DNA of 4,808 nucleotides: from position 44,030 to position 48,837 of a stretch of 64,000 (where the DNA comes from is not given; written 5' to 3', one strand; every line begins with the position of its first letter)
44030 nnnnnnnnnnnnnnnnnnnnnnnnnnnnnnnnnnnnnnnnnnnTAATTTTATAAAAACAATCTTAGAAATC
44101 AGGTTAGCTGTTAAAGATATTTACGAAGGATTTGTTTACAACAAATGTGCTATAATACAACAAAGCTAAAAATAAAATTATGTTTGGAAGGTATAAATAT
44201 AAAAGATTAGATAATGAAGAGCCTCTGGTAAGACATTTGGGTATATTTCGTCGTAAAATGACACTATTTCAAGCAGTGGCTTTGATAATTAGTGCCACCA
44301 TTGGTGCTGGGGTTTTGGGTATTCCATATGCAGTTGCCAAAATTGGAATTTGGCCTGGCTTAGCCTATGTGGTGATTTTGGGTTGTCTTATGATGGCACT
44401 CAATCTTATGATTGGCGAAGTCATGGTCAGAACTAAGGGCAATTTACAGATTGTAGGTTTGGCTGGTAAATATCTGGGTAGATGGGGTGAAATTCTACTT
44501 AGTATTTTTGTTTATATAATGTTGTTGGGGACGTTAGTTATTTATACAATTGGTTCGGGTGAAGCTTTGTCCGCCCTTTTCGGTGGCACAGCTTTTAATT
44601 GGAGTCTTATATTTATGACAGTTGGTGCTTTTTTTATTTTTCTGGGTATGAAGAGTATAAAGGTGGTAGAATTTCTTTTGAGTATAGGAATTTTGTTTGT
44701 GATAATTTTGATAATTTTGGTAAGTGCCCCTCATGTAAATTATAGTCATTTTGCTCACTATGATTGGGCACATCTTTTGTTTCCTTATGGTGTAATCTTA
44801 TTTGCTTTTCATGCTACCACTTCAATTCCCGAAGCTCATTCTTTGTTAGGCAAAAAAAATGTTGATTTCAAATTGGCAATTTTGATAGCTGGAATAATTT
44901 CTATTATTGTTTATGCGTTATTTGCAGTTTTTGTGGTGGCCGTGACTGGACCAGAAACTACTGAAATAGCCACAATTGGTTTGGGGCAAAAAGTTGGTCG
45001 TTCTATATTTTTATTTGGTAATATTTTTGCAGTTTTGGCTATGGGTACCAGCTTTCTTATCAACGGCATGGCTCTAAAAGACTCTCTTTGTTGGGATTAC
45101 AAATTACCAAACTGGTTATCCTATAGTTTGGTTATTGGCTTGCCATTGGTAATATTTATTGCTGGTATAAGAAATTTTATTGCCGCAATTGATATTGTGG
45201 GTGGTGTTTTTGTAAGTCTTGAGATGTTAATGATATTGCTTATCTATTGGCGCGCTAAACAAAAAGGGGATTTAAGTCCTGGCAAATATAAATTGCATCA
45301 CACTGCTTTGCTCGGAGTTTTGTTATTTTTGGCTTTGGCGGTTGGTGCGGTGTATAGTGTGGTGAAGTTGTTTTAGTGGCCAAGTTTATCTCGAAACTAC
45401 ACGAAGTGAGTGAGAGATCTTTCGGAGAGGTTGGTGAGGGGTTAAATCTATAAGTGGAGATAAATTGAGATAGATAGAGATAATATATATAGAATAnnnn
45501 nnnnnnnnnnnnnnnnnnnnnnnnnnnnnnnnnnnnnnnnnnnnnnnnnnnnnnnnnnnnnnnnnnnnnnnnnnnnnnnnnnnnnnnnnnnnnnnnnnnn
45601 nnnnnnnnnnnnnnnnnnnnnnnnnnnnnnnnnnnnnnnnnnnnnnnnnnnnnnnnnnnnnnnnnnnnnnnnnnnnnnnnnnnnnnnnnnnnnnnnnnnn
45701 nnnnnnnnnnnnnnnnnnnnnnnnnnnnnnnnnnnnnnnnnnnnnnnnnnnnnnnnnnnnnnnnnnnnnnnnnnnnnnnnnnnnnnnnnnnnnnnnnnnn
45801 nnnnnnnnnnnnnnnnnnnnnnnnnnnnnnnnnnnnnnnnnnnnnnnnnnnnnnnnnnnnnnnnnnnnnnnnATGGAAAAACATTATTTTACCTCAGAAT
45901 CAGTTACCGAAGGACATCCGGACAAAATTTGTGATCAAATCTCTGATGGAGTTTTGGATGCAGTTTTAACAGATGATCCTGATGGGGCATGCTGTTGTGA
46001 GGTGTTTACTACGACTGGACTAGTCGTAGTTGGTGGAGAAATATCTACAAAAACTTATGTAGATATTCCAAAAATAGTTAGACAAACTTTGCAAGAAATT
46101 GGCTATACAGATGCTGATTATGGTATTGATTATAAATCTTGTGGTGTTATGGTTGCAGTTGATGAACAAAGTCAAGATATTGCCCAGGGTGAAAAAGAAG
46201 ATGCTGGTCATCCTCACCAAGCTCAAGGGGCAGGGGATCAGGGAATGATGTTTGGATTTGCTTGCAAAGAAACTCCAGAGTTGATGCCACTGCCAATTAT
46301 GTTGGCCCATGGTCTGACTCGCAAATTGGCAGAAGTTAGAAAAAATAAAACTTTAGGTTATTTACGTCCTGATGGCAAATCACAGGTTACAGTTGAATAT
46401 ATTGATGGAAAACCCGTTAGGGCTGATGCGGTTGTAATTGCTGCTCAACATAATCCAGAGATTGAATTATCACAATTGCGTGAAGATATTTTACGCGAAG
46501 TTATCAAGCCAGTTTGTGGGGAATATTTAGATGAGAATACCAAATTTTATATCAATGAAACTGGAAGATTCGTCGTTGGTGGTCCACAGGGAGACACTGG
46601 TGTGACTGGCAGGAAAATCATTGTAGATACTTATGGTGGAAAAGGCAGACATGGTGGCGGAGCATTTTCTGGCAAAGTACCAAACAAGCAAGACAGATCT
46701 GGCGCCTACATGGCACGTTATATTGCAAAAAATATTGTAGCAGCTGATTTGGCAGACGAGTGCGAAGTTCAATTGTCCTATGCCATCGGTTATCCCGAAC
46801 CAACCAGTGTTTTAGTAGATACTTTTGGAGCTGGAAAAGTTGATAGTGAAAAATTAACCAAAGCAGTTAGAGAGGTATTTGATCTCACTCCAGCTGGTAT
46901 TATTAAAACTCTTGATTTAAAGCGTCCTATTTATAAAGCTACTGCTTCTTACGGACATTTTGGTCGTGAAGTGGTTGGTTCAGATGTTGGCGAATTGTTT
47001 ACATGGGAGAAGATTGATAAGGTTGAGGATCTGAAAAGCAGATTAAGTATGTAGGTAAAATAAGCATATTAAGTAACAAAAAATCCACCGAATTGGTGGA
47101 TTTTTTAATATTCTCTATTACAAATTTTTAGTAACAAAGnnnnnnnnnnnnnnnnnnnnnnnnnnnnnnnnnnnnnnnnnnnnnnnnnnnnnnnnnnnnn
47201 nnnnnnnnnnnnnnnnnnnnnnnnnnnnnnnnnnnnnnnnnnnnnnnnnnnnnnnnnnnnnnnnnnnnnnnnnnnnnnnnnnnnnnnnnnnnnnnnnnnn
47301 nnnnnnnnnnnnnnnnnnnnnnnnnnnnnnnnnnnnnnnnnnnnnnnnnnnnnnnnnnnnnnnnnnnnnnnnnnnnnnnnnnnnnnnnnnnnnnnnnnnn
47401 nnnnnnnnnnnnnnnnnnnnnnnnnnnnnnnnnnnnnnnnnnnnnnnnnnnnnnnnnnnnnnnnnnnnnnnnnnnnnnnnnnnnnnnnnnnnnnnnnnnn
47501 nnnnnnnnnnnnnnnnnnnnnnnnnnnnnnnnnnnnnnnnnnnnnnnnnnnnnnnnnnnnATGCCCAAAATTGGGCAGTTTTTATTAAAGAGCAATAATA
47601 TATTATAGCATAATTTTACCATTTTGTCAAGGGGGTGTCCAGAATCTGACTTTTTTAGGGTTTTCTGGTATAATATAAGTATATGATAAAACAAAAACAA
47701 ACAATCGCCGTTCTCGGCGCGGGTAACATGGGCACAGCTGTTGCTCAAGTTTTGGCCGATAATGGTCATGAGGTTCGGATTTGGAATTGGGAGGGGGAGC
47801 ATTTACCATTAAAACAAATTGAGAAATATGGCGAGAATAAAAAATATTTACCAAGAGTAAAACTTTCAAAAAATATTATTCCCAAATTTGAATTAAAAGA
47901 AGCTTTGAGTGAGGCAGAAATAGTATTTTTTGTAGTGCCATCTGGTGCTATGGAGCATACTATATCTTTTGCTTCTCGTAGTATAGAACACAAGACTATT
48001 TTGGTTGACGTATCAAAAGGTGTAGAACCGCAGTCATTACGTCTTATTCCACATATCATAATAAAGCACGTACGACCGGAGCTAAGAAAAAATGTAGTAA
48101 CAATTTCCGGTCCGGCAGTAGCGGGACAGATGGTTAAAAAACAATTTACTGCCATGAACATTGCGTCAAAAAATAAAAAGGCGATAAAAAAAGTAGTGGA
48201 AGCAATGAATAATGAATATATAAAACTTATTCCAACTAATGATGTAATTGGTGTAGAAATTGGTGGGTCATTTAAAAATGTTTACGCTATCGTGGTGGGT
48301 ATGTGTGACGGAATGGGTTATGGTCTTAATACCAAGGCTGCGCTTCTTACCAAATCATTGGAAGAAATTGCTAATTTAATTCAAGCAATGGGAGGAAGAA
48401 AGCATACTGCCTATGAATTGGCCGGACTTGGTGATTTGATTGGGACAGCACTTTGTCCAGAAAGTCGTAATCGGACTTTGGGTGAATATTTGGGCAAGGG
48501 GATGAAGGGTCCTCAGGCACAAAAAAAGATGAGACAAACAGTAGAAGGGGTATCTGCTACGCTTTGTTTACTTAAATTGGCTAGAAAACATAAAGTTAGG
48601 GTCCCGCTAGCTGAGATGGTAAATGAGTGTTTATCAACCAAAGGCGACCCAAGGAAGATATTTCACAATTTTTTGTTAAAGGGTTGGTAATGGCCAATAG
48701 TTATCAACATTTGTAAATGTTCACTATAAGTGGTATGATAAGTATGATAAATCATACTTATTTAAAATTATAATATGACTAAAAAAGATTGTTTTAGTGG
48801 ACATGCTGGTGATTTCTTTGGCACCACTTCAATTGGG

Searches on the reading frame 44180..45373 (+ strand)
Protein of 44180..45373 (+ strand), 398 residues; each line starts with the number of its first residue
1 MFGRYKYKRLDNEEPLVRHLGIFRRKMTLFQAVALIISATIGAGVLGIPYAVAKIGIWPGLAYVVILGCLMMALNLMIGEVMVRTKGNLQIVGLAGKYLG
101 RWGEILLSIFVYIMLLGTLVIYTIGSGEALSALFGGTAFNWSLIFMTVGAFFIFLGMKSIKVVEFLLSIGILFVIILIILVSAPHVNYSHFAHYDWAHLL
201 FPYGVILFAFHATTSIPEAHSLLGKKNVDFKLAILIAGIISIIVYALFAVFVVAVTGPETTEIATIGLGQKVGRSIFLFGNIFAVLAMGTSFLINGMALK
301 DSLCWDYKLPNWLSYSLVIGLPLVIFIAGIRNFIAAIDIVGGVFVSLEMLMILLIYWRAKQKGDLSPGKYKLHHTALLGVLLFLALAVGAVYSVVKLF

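Call 38: search_protein_families(library=pfam, proteins=[window:44180-45373:+], max_evalue=0.00001)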
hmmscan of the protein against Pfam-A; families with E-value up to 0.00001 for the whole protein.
window:44180-45373:+ (398 aa): 2 families
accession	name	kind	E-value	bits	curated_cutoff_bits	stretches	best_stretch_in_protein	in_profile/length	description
PF03222.19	Trp_Tyr_perm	-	6.4e-23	81.9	22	1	28-386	4-386/393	Tryptophan/tyrosine permease family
PF01490.24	Aa_trans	-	2e-21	76.6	25.6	1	26-301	2-297/410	Transmembrane amino acid transporter protein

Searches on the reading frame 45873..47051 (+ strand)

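Call 38: search_protein_families(library=pfam, proteins=[window:45873-47051:+], max_evalue=0.00001)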
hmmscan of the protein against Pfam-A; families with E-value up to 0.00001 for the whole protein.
window:45873-47051:+ (393 aa): 3 families
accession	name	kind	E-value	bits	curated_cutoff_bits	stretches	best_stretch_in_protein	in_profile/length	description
PF02773.21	S-AdoMet_synt_C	-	3e-63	212.3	25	1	235-371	1-133/138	S-adenosylmethionine synthetase, C-terminal domain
PF02772.21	S-AdoMet_synt_M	-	3.8e-48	163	29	1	118-233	2-120/120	S-adenosylmethionine synthetase, central domain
PF00438.25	S-AdoMet_synt_N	-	5.8e-42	142.7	33.1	1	4-100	2-98/99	S-adenosylmethionine synthetase, N-terminal domain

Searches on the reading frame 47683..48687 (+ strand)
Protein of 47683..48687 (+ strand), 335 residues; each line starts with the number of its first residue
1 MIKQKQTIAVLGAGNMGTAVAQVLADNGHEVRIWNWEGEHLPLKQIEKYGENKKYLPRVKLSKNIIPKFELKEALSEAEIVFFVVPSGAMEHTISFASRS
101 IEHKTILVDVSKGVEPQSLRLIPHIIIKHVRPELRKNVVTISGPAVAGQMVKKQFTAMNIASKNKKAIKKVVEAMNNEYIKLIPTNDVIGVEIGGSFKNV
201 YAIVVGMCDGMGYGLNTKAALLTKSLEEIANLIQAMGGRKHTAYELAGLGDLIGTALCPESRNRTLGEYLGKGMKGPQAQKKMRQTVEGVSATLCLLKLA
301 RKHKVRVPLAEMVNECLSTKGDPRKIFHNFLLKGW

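Call 38: search_protein_families(library=pfam, proteins=[window:47683-48687:+], max_evalue=0.00001)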
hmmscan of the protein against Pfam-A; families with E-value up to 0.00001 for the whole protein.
window:47683-48687:+ (335 aa): 6 families
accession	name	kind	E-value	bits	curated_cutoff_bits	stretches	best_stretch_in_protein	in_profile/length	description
PF07479.19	NAD_Gly3P_dh_C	-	3.4e-46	157.4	25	1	187-327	1-141/142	NAD-dependent glycerol-3-phosphate dehydrogenase C-terminus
PF01210.29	NAD_Gly3P_dh_N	-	7.2e-39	133.7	23.1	1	8-167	2-157/158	NAD-dependent glycerol-3-phosphate dehydrogenase N-terminus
PF20618.3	GPD_NAD_C_bact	-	1.1e-17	64.8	27.6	1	247-313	1-66/66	Bacterial GPD, NAD-dependent C-terminal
PF03807.23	F420_oxidored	-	1.8e-10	41.7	21.6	1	7-112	1-93/94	NADP oxidoreductase coenzyme F420-dependent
PF03446.21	NAD_binding_2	-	2.2e-08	34.7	21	1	7-112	1-94/161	NAD binding domain of 6-phosphogluconate dehydrogenase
PF02737.24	3HCDH_N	-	7.1e-06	26.5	22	0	7-41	1-35/180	3-hydroxyacyl-CoA dehydrogenase, NAD binding domain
